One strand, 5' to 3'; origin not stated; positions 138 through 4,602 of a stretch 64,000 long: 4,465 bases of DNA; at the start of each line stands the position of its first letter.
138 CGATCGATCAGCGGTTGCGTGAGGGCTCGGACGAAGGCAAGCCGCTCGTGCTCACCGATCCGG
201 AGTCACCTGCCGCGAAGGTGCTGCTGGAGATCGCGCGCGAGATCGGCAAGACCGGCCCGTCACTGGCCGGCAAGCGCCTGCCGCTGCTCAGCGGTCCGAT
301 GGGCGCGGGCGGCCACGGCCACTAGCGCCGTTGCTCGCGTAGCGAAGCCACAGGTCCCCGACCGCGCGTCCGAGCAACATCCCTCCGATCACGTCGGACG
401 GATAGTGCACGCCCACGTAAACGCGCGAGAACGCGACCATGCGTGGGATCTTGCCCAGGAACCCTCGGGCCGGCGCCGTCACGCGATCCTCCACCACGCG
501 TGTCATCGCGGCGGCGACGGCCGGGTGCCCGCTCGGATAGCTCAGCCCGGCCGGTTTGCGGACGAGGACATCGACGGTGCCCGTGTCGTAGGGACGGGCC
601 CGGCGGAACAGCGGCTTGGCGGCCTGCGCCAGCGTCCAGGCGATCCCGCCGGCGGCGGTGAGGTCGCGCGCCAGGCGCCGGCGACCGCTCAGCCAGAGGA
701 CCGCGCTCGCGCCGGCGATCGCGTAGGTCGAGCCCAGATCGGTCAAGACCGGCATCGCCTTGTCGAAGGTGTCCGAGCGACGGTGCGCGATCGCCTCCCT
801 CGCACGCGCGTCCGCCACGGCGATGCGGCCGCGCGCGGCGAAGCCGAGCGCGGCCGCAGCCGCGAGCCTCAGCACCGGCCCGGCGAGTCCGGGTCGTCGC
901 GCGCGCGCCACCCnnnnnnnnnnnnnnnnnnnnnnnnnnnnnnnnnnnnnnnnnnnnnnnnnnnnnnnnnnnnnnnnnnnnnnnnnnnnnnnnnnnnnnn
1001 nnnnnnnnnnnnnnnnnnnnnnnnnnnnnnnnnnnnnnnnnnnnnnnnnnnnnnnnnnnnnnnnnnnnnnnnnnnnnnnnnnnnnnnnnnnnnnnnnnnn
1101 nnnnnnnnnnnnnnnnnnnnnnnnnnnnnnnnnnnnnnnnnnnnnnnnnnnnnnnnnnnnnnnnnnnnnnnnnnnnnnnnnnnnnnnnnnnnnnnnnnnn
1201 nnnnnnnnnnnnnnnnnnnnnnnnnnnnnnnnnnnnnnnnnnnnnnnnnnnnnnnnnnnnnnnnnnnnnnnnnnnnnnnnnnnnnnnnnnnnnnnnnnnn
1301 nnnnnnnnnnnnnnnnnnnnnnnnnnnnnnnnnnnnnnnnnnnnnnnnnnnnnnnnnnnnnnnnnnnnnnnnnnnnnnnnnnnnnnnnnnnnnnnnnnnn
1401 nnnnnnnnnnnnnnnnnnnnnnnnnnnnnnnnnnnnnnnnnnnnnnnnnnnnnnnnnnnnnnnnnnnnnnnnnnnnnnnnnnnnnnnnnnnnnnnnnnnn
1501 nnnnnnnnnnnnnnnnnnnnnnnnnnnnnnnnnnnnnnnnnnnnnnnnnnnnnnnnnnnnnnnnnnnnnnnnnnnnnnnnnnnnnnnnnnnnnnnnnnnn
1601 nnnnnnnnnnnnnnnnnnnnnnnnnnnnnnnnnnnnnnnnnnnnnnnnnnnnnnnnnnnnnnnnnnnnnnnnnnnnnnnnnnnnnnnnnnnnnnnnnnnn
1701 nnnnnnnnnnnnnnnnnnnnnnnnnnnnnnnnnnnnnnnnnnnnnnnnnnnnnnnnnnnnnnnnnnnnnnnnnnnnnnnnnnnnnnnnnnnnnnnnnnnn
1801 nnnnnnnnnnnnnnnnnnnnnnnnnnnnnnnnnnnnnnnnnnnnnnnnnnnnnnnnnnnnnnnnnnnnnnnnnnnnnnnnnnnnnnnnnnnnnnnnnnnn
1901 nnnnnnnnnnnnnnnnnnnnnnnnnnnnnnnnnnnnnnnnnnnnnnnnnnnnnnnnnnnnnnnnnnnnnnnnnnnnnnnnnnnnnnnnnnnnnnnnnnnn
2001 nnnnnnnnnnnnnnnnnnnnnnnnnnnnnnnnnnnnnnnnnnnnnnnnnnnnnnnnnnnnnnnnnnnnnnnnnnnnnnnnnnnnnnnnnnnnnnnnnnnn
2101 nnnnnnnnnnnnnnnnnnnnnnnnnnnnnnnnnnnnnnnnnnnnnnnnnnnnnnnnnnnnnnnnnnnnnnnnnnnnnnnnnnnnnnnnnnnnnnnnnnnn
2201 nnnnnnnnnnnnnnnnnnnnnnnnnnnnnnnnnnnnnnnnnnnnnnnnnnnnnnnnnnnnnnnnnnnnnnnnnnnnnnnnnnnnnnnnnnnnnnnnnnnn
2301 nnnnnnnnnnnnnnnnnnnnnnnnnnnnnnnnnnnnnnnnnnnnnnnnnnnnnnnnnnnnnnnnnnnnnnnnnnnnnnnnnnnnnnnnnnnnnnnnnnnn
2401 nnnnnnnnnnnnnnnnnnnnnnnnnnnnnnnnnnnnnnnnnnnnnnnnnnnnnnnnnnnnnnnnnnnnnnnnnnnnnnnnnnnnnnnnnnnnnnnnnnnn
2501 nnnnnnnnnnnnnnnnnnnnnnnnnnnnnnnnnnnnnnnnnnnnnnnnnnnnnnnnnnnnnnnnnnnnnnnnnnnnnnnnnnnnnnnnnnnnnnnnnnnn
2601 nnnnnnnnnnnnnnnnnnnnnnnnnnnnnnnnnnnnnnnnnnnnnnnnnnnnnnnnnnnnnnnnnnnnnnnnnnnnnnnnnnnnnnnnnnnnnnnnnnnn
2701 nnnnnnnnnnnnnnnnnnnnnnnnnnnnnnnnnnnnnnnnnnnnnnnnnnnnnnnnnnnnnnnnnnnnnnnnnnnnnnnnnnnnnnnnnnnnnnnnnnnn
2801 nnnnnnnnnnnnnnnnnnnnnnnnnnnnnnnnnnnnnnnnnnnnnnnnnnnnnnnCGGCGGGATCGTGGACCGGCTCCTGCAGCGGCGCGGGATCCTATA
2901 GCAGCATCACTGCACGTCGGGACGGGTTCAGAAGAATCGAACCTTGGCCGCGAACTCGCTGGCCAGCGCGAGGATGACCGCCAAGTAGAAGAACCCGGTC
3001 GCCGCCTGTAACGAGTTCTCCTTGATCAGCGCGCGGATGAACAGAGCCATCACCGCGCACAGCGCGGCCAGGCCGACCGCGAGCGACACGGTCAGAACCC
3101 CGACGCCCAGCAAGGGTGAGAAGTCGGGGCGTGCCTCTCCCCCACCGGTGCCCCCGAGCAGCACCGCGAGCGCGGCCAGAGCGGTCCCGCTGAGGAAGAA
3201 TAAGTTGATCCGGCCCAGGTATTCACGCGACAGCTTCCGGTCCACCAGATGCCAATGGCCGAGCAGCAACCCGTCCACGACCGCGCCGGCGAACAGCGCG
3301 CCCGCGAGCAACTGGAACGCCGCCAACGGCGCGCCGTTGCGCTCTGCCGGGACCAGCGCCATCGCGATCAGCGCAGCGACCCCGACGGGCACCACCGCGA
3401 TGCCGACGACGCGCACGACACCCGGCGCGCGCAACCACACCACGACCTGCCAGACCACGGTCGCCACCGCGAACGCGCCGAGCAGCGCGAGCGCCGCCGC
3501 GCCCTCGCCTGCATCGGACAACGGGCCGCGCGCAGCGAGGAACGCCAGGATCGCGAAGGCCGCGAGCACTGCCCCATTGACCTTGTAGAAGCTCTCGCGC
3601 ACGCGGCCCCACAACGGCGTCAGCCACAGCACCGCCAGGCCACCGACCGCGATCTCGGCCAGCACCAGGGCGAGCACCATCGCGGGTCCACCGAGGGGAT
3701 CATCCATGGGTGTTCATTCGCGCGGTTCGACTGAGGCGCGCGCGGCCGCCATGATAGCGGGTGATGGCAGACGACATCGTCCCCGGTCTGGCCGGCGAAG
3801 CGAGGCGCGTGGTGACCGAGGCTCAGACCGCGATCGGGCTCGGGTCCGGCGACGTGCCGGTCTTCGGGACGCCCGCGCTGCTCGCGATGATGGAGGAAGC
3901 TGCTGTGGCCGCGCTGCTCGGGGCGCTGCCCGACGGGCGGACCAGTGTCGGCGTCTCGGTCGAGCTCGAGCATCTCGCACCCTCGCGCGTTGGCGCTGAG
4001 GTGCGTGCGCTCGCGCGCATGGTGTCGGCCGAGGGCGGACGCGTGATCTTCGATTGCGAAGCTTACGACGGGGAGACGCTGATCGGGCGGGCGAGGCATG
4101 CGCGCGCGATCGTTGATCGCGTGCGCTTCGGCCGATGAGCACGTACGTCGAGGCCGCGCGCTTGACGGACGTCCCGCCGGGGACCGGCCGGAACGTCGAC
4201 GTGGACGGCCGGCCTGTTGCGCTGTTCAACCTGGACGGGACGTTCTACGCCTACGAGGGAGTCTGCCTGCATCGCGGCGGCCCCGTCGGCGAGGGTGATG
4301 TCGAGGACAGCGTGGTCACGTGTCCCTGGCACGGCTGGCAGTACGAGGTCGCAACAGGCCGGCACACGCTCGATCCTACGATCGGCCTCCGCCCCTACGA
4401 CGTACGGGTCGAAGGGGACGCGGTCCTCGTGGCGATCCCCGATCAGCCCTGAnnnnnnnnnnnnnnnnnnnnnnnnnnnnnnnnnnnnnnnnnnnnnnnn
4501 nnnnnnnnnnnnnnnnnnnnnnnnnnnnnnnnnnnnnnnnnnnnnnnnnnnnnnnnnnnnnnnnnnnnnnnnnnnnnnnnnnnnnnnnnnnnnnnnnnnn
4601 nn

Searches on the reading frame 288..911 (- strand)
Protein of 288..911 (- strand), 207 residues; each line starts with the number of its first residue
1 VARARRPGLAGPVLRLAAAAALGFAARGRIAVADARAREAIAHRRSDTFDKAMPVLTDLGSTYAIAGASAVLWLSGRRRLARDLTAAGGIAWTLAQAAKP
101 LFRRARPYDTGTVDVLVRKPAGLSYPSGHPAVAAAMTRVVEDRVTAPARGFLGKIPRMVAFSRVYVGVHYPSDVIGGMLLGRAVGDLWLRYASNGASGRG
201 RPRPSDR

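Call 73: find_encoding_contigs(protein=window:288-911:-, flank=10000, max_places=1)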
Protein window:288-911:- (207 aa): 4 contigs read that carry it; 1 place shown.
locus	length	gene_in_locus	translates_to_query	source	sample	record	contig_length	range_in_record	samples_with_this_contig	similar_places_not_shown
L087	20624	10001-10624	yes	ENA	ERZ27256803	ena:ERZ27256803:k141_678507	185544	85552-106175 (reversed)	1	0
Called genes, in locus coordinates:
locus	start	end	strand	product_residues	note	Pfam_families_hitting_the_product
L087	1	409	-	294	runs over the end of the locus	PF05138:PaaA_PaaC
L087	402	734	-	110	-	PF06243:PaaB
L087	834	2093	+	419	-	-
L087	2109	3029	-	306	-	PF05138:PaaA_PaaC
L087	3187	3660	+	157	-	-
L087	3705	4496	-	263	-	PF00378:ECH_1, PF16113:ECH_2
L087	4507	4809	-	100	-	-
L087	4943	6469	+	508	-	PF02789:Peptidase_M17_N, PF00883:Peptidase_M17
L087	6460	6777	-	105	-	PF00355:Rieske, PF13806:Rieske_2, PF22543:Rieske_4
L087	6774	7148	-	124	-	PF22636:FlK, PF03061:4HBT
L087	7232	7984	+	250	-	-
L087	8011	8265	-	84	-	-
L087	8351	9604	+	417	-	PF00089:Trypsin, PF13365:Trypsin_2, PF00595:PDZ, PF13180:PDZ_2, PF17820:PDZ_6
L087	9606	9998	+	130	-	PF02416:TatA_B_E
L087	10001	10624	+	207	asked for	PF01569:PAP2, PF22778:VCPO_2nd (faint)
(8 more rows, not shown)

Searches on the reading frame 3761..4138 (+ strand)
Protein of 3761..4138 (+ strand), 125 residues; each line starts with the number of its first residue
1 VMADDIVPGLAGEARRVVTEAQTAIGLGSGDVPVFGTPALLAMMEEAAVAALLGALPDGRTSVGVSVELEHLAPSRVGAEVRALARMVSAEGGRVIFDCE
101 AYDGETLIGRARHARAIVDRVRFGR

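Call 65: search_protein_families(library=ncbifam, proteins=[window:3761-4138:+], max_evalue=0.001)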
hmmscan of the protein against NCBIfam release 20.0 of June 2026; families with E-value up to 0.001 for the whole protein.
window:3761-4138:+ (125 aa): 0 families
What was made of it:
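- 3761..4138 (+): 4HBT-fold thioesterase (context; PaaI-like by fold only). No NCBIfam hit (call 65).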

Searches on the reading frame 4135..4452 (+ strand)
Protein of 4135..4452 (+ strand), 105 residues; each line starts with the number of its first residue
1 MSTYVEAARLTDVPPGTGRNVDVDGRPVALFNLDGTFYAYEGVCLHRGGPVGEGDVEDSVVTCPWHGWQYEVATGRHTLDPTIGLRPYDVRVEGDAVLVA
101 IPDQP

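Call 65: search_protein_families(library=ncbifam, proteins=[window:4135-4452:+], max_evalue=0.001)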
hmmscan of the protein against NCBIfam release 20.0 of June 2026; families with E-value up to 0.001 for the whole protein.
window:4135-4452:+ (105 aa): 7 families
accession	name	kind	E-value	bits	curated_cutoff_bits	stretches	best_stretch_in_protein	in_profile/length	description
NF007422.0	PRK09965.1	equivalog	2e-18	66.4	113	1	4-103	3-102/106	bifunctional 3-phenylpropionate/cinnamic acid dioxygenase ferredoxin subunit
NF042948.2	3PPDioc_HcaC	equivalog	8.6e-16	58.1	150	1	5-103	4-104/105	3-phenylpropionate/cinnamic acid dioxygenase ferredoxin subunit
TIGR02378.1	nirD_assim_sml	equivalog_domain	2.1e-14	53.6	74.65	1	7-100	5-104/105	nitrite reductase small subunit NirD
NF041683.1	ant_diox_AndAb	equivalog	1.7e-13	50.6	150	1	5-100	3-99/100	anthranilate 1,2-dioxygenase ferredoxin subunit AndAb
TIGR02377.1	MocE_fam_FeS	subfamily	6.3e-10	39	136.15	1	4-101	2-101/101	MocE family 2Fe-2S type ferredoxin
NF052579.1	BetMthstMoxSdmAMthl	equivalog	1.2e-06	27.8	600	1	15-72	29-87/351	4beta-methylsterol monooxygenase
NF041174.1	SDX_Thmprot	equivalog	4.7e-06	26.7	170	1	23-82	22-81/109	sulredoxin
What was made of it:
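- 4135..4452 (+): 105-aa Rieske-type [2Fe-2S] ferredoxin (context; speculative electron carrier for the epoxidase). Best NCBIfam match is the HcaC dioxygenase ferredoxin subunit at 66 bits, below its cut-off (call 65).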
